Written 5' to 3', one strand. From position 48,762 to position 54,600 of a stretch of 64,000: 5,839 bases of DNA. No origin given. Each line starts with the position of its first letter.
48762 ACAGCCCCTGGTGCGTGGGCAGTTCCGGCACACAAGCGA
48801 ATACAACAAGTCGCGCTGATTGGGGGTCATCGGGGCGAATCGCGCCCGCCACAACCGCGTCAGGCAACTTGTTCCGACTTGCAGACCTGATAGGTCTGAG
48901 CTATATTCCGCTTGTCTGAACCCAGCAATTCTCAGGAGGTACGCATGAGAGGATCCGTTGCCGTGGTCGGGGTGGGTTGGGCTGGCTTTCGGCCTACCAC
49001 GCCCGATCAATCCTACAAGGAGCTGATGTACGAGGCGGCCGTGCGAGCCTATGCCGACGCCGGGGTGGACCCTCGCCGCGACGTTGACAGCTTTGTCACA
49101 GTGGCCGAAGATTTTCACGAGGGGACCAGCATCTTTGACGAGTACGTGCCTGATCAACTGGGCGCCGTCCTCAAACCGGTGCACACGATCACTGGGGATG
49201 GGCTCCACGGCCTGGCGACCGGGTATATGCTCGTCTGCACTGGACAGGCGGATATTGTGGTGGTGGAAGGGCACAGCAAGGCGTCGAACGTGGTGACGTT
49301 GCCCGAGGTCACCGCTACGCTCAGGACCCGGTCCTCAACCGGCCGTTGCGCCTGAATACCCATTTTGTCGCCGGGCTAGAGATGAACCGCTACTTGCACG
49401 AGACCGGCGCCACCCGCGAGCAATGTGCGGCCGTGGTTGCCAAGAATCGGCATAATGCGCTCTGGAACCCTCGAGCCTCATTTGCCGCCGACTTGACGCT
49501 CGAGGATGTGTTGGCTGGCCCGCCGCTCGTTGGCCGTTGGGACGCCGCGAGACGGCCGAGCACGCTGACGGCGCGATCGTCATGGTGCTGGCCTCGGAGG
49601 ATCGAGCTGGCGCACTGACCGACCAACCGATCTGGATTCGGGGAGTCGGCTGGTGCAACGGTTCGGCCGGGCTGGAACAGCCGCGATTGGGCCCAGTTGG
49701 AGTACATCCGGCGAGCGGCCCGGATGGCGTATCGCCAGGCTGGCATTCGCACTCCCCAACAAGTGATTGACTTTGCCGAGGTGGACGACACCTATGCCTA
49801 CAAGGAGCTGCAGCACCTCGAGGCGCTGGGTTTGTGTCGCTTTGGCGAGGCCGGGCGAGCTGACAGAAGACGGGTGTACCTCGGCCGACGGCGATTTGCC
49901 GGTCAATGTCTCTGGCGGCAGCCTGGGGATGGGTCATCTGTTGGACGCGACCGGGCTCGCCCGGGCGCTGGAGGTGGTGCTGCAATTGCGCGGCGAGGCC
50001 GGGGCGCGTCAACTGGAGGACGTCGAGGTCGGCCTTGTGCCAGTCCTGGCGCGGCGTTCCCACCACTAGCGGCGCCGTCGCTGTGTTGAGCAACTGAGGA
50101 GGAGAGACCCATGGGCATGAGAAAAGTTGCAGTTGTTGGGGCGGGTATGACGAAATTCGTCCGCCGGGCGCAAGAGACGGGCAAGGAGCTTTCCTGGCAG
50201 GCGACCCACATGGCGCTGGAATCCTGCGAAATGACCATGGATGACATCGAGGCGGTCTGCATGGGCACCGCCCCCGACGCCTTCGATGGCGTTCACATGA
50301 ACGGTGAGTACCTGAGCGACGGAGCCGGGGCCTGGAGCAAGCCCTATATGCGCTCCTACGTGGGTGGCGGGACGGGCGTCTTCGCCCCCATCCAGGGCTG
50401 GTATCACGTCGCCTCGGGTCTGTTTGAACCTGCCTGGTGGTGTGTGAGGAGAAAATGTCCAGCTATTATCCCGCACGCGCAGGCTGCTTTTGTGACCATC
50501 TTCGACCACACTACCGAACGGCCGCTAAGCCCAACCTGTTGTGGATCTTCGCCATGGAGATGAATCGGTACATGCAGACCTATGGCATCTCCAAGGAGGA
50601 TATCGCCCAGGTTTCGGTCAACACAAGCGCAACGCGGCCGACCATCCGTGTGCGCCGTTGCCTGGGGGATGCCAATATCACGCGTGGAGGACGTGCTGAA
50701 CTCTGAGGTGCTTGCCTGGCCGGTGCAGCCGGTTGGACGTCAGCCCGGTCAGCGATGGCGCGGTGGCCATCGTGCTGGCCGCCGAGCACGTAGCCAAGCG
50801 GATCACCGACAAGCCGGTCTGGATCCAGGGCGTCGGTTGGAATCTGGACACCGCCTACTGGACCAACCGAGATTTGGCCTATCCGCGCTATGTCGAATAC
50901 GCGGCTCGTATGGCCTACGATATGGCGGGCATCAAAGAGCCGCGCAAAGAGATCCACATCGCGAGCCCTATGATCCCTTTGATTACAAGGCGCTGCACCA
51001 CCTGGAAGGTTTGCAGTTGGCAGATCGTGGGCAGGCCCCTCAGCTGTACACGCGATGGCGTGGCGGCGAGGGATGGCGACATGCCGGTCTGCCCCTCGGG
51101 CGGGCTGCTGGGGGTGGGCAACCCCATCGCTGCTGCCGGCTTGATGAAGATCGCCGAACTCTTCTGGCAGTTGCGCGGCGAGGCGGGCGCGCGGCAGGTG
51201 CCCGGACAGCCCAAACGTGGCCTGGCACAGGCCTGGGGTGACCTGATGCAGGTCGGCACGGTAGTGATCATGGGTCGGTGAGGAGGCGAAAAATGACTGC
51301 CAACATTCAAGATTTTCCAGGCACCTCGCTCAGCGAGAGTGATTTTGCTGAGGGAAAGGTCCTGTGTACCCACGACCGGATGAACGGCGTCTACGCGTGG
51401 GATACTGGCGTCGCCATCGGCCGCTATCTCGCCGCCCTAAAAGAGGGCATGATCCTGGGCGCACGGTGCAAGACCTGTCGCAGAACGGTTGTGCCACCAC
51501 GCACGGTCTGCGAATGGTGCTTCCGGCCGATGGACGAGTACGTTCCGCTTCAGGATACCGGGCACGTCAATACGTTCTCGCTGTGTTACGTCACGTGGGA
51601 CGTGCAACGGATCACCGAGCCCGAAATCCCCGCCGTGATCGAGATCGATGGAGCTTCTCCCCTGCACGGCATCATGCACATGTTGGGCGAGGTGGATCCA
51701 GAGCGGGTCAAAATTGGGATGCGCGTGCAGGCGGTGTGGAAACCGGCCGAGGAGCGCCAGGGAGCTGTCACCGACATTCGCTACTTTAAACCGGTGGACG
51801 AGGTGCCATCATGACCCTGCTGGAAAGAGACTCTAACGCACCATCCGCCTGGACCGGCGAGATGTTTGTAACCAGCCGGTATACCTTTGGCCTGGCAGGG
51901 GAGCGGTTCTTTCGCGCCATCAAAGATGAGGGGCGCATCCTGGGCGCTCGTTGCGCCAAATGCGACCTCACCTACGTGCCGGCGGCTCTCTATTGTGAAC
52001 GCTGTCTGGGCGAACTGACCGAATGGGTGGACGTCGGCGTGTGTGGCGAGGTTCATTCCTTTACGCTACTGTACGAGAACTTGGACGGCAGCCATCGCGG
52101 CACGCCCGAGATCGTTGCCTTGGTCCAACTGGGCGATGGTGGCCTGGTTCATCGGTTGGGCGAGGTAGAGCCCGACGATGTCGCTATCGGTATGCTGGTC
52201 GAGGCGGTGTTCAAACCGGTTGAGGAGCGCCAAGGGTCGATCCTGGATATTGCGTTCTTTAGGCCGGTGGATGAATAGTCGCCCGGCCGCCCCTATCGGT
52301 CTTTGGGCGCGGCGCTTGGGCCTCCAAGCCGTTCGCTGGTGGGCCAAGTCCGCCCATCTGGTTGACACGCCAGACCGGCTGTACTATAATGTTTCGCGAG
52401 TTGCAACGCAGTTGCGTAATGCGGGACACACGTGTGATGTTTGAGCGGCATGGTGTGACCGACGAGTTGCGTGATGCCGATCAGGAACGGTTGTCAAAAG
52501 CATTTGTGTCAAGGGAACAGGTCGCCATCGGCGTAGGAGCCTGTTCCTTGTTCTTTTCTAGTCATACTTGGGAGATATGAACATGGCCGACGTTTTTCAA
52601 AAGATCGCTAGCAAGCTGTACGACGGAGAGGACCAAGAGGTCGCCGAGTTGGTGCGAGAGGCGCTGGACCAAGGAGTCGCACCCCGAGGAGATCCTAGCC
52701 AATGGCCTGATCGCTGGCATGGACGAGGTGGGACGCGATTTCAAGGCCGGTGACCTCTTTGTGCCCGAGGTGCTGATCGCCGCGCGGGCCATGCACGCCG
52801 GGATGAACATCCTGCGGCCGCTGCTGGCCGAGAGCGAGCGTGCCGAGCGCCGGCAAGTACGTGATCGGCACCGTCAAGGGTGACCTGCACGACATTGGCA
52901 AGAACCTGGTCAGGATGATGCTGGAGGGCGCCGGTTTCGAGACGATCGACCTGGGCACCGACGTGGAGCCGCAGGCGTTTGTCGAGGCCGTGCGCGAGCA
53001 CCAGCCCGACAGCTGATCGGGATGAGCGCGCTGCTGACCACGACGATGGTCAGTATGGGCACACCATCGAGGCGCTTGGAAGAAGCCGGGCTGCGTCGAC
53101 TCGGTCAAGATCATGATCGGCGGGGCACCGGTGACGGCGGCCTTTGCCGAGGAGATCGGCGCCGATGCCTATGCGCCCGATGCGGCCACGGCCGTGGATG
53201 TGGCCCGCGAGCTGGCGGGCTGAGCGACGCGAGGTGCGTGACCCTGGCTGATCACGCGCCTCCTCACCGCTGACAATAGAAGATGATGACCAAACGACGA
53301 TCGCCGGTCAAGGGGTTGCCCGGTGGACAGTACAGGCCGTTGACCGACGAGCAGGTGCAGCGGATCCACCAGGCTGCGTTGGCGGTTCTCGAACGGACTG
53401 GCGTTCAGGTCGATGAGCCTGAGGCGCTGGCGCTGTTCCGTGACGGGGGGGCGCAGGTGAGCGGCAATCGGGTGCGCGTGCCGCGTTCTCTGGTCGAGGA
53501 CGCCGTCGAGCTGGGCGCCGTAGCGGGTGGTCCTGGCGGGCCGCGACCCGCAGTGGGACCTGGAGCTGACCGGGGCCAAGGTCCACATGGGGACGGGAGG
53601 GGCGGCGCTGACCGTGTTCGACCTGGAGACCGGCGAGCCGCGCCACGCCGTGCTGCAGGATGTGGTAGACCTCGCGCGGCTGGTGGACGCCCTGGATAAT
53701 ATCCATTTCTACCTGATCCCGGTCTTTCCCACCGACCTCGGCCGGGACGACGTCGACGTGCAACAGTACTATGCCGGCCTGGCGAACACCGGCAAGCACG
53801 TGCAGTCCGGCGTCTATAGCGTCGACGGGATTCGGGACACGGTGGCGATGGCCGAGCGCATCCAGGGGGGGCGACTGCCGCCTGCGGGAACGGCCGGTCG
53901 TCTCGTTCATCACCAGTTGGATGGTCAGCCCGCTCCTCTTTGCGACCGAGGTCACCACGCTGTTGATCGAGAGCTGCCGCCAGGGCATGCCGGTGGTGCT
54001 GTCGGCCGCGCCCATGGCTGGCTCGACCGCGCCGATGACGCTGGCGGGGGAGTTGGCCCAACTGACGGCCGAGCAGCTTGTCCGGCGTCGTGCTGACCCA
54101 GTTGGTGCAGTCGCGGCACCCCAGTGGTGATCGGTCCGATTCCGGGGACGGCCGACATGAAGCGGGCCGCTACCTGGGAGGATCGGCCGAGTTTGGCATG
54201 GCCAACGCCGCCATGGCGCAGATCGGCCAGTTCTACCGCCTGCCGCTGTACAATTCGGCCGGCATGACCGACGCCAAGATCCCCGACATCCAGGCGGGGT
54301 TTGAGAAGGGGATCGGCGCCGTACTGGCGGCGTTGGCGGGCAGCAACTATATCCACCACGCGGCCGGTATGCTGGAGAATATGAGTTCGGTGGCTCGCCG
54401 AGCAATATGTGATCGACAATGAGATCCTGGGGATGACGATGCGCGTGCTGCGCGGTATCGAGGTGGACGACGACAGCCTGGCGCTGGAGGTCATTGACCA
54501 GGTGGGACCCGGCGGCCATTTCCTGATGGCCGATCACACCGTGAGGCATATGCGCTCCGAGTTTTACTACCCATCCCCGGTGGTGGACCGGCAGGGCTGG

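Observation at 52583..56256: Two tandem non-pyrrolysine MttB-family methyltransferases with their own corrinoid protein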

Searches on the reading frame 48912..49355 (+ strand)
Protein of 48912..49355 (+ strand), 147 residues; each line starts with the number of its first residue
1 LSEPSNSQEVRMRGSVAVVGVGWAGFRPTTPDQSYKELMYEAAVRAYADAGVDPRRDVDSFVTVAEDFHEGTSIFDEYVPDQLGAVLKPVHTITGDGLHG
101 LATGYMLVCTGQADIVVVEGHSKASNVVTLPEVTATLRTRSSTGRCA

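Call 44: search_protein_families(library=pfam, proteins=[window:48912-49355:+], max_evalue=0.01)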
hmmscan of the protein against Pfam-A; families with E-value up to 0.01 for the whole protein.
window:48912-49355:+ (147 aa): 1 family
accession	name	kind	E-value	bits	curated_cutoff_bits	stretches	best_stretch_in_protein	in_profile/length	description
PF00108.29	Thiolase_N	-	0.0016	18.3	26.4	1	31-135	19-126/260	Thiolase, N-terminal domain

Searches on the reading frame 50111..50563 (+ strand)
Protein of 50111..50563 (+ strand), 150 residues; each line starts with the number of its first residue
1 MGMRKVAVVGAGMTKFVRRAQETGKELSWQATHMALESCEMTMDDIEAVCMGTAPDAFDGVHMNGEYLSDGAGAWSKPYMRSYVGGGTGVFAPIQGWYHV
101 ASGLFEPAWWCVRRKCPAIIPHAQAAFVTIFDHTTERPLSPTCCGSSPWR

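Call 44: search_protein_families(library=pfam, proteins=[window:50111-50563:+], max_evalue=0.01)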
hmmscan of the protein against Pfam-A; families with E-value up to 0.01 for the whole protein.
window:50111-50563:+ (150 aa): 1 family
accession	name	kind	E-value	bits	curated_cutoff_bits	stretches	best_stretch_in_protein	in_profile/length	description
PF00108.29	Thiolase_N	-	0.0046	16.8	26.4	1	6-64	1-63/260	Thiolase, N-terminal domain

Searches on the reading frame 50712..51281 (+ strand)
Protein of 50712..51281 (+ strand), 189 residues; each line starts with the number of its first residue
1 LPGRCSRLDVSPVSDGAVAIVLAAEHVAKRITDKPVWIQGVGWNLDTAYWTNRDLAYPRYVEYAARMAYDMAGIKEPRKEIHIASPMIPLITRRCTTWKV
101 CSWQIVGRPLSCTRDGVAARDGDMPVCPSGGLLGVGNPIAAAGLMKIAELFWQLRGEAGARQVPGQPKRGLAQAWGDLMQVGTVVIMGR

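Call 44: search_protein_families(library=pfam, proteins=[window:50712-51281:+], max_evalue=0.01)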
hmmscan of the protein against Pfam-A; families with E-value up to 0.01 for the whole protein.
window:50712-51281:+ (189 aa): 1 family
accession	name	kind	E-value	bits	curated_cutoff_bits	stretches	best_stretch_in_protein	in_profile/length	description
PF22691.2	Thiolase_C_1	-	8.7e-17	61.6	28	1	111-189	68-144/144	Thiolase C-terminal domain-like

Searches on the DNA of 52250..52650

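Call 56: search_rna_families(source=window, start=52250, end=52650, threshold=evalue, max_evalue=1)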
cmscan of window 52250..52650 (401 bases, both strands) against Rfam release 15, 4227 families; matches with E-value up to 1: 0.
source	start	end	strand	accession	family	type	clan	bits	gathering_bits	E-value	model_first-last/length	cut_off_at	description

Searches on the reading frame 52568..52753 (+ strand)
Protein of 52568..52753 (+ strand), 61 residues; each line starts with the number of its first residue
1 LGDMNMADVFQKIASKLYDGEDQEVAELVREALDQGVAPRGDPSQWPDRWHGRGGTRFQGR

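Call 3: search_protein_families(library=pfam, proteins=[window:52568-52753:+], max_evalue=0.01)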
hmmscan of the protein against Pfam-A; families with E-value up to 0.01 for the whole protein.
window:52568-52753:+ (61 aa): 0 families

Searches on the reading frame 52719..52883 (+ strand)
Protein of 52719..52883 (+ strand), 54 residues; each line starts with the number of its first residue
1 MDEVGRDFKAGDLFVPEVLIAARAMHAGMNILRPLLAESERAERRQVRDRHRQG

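Call 3: search_protein_families(library=pfam, proteins=[window:52719-52883:+], max_evalue=0.01)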
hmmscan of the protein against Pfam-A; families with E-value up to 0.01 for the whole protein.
window:52719-52883:+ (54 aa): 1 family
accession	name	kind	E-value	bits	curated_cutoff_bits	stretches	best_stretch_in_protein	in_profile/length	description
PF02607.22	B12-binding_2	-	2.7e-10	40.7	23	1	1-32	42-73/74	B12 binding domain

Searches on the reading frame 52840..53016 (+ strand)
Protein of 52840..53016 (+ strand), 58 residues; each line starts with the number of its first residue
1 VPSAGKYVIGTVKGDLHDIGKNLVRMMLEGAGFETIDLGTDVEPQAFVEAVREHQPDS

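Call 3: search_protein_families(library=pfam, proteins=[window:52840-53016:+], max_evalue=0.01)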
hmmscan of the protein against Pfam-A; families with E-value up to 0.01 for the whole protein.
window:52840-53016:+ (58 aa): 1 family
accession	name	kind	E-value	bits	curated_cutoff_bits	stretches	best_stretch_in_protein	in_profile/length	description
PF02310.24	B12-binding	-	3.1e-14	53.3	32.1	1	6-57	2-53/121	B12 binding domain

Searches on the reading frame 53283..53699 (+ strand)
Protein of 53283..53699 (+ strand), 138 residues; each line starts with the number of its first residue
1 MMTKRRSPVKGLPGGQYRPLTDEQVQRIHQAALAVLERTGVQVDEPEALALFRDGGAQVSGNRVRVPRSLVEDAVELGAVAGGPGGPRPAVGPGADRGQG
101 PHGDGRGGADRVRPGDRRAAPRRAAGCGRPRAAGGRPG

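Call 3: search_protein_families(library=pfam, proteins=[window:53283-53699:+], max_evalue=0.01)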
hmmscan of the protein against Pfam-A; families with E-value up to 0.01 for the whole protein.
window:53283-53699:+ (138 aa): 1 family
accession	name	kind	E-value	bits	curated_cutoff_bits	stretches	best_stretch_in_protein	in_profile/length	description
PF06253.16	MTTB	-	2.9e-14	52.4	25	1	16-76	30-90/500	Trimethylamine methyltransferase (MTTB)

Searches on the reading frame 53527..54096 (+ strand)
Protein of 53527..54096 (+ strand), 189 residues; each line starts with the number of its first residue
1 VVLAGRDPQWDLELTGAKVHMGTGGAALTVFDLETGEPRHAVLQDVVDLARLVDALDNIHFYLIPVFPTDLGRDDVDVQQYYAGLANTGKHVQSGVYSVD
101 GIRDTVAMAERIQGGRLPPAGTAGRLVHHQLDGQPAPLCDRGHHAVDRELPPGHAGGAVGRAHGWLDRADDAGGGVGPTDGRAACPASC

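Call 3: search_protein_families(library=pfam, proteins=[window:53527-54096:+], max_evalue=0.01)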
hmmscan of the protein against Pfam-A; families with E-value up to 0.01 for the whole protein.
window:53527-54096:+ (189 aa): 1 family
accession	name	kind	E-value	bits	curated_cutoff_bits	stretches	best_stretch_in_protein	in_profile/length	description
PF06253.16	MTTB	-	6.9e-12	44.6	25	1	3-115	98-210/500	Trimethylamine methyltransferase (MTTB)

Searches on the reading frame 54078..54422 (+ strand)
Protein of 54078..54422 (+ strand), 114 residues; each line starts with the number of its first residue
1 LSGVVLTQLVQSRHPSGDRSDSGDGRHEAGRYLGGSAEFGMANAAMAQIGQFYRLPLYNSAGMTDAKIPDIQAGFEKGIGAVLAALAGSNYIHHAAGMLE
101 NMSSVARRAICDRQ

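Call 3: search_protein_families(library=pfam, proteins=[window:54078-54422:+], max_evalue=0.01)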
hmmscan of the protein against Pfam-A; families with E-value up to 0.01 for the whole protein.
window:54078-54422:+ (114 aa): 1 family
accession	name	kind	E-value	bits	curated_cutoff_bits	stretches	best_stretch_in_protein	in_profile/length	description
PF06253.16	MTTB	-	1.7e-16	59.8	25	1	1-102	277-378/500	Trimethylamine methyltransferase (MTTB)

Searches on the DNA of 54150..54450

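Call 58: search_rna_families(source=window, start=54150, end=54450, threshold=evalue, max_evalue=1, show_alignments=2)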
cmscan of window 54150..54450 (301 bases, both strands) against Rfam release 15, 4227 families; matches with E-value up to 1: 1.
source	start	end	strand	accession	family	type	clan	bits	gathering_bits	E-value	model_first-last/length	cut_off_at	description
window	54264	54363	+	RF02510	PYLIS_3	Cis-reg;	-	44.7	38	2.7e-08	1-100/100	no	Pyrrolysine insertion sequence mttB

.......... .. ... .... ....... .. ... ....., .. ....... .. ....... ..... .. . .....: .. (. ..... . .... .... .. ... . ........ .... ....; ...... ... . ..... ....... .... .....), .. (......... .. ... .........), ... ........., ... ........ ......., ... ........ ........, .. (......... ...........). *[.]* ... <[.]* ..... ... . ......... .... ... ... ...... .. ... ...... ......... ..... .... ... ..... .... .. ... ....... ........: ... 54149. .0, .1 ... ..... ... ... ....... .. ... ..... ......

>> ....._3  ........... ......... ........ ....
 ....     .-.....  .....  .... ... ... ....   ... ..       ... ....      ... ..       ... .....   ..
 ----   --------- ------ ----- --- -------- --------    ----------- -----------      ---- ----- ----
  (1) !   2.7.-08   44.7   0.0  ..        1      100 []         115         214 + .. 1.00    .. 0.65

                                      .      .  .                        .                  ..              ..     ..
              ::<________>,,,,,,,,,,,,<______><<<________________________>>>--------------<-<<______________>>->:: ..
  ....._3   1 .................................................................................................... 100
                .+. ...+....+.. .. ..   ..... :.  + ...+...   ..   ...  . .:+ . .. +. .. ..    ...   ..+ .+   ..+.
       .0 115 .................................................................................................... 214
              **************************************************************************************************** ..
